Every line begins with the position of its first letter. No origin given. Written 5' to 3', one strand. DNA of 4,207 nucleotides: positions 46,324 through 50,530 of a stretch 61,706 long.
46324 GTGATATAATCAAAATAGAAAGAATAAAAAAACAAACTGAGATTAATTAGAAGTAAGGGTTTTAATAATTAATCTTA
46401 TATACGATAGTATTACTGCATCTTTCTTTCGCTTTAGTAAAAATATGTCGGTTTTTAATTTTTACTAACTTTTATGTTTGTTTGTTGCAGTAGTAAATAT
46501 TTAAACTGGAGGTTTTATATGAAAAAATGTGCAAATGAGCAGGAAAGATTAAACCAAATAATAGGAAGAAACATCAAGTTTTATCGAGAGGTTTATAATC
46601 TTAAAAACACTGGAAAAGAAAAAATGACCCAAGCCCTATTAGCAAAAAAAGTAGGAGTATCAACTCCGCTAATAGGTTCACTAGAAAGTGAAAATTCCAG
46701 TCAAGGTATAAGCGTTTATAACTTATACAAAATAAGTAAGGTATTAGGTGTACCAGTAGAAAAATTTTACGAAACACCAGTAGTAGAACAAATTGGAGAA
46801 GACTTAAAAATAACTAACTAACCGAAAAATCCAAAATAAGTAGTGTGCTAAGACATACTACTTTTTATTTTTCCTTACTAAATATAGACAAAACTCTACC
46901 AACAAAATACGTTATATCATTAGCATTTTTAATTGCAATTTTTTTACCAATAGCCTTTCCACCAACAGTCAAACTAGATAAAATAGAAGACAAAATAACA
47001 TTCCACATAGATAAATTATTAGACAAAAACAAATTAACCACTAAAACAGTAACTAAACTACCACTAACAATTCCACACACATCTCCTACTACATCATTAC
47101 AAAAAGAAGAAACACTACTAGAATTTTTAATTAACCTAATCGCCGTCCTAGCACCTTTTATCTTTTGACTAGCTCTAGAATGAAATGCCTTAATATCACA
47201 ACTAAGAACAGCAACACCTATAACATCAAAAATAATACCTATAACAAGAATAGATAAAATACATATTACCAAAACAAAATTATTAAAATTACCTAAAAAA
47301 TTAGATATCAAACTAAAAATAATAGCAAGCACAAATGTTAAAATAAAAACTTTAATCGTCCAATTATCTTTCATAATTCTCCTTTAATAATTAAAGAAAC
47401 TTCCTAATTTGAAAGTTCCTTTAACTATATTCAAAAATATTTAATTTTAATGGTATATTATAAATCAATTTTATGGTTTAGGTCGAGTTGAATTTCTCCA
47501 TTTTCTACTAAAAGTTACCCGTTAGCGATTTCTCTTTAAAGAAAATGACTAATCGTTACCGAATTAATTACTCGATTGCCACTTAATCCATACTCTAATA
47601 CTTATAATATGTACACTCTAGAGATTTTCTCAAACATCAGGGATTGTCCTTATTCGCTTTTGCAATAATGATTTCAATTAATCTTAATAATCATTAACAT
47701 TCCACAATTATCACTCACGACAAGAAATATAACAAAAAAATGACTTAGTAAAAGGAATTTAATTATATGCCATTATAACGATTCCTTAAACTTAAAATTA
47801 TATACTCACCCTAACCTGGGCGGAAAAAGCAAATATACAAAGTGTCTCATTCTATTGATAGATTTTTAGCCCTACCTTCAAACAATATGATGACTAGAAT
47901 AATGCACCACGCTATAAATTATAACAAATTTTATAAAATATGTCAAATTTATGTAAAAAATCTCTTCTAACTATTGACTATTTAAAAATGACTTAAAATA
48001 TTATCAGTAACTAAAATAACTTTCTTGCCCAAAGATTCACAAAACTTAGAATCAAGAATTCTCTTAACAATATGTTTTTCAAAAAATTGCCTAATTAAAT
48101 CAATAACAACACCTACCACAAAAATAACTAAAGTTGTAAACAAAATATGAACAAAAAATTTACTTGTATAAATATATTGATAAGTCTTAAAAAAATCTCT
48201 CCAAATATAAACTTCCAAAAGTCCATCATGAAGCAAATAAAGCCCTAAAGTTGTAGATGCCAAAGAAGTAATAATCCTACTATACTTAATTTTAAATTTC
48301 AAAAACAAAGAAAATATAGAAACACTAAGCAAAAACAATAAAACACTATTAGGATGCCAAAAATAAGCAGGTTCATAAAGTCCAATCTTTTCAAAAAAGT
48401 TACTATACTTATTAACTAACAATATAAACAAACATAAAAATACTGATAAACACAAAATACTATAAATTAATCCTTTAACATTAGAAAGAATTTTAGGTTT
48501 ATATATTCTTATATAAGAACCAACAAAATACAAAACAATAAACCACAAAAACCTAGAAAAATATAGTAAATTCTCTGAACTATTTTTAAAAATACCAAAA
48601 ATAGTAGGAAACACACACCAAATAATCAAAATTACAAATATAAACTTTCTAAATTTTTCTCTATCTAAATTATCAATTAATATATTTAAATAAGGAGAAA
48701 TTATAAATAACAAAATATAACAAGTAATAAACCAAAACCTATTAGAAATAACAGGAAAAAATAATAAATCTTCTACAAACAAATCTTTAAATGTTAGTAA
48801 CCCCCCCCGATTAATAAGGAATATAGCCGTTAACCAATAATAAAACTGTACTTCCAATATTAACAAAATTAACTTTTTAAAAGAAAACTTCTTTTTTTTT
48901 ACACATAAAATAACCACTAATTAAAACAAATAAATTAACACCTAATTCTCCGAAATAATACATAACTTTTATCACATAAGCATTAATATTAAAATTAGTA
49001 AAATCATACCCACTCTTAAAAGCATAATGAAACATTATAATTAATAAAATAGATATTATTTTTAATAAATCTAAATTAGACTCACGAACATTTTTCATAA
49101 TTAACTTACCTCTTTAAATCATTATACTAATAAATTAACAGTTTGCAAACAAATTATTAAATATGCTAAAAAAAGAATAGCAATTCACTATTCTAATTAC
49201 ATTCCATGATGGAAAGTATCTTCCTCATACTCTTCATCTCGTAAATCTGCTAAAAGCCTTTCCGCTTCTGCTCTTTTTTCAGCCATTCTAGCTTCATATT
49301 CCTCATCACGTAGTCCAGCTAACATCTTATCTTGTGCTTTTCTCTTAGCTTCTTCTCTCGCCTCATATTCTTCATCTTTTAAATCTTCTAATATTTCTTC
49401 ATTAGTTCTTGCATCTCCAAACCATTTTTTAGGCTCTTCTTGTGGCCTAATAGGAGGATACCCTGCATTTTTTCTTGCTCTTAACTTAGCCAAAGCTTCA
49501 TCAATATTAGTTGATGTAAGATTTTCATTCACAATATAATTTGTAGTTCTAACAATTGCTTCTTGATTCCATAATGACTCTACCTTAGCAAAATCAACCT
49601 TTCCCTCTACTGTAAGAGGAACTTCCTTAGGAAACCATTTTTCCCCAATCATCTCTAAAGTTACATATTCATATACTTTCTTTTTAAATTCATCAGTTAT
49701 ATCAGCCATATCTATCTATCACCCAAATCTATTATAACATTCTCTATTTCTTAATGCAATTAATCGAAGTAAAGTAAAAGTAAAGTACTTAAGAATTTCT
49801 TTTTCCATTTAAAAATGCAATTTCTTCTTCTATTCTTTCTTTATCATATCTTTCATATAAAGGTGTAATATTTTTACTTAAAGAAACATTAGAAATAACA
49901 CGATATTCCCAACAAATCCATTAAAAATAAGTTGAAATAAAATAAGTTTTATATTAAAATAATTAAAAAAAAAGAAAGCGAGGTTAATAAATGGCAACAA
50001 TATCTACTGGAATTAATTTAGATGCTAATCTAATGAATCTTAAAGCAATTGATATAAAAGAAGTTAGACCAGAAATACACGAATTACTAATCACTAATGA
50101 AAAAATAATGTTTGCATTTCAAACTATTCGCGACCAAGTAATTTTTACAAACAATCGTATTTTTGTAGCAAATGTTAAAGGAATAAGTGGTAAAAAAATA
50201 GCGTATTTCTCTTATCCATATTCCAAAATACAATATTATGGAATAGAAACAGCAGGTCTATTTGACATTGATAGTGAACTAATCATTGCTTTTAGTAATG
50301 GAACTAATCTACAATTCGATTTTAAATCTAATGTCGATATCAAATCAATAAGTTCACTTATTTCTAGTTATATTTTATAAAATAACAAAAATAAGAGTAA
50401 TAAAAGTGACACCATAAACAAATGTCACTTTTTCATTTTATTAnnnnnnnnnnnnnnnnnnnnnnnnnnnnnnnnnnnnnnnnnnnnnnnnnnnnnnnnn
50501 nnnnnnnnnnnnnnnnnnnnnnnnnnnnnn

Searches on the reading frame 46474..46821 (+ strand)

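Call 22: search_protein_families(library=pfam, proteins=[window:46474-46821:+], max_evalue=0.001)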
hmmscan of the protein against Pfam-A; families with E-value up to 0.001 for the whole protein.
window:46474-46821:+ (115 aa): 1 family
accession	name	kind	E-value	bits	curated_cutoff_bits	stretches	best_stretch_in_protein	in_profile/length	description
PF01381.28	HTH_3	-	5.5e-08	33.2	23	1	49-97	8-54/55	Helix-turn-helix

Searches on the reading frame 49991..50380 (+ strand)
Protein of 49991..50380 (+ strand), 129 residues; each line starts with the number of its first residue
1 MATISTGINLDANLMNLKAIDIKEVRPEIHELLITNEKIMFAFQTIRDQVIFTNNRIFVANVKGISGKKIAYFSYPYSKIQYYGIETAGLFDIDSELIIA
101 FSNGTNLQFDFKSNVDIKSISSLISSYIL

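Call 3: search_protein_families(library=pfam, proteins=[window:49991-50380:+], max_evalue=0.01)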
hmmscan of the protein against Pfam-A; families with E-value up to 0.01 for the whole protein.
window:49991-50380:+ (129 aa): 2 families
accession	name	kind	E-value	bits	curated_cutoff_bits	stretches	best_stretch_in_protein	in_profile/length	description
PF08000.17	bPH_1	-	7.7e-37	126.4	27.7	1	11-128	4-122/122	Bacterial PH domain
PF14470.12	bPH_3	-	0.00046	21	23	1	36-124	4-93/95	Bacterial PH domain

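Call 4: search_protein_families(library=padloc, proteins=[window:49991-50380:+], max_evalue=0.01)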
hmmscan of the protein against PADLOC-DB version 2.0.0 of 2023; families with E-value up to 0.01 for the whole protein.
window:49991-50380:+ (129 aa): 0 families

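Call 5: search_protein_families(library=ncbifam, proteins=[window:49991-50380:+], max_evalue=0.01)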
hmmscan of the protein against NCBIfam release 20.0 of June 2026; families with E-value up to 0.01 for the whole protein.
window:49991-50380:+ (129 aa): 1 family
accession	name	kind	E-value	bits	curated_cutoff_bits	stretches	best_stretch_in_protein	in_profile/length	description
NF001976.0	PRK00762.1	equivalog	0.0055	16.5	146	1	18-62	22-67/124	hydrogenase maturation nickel metallochaperone HypA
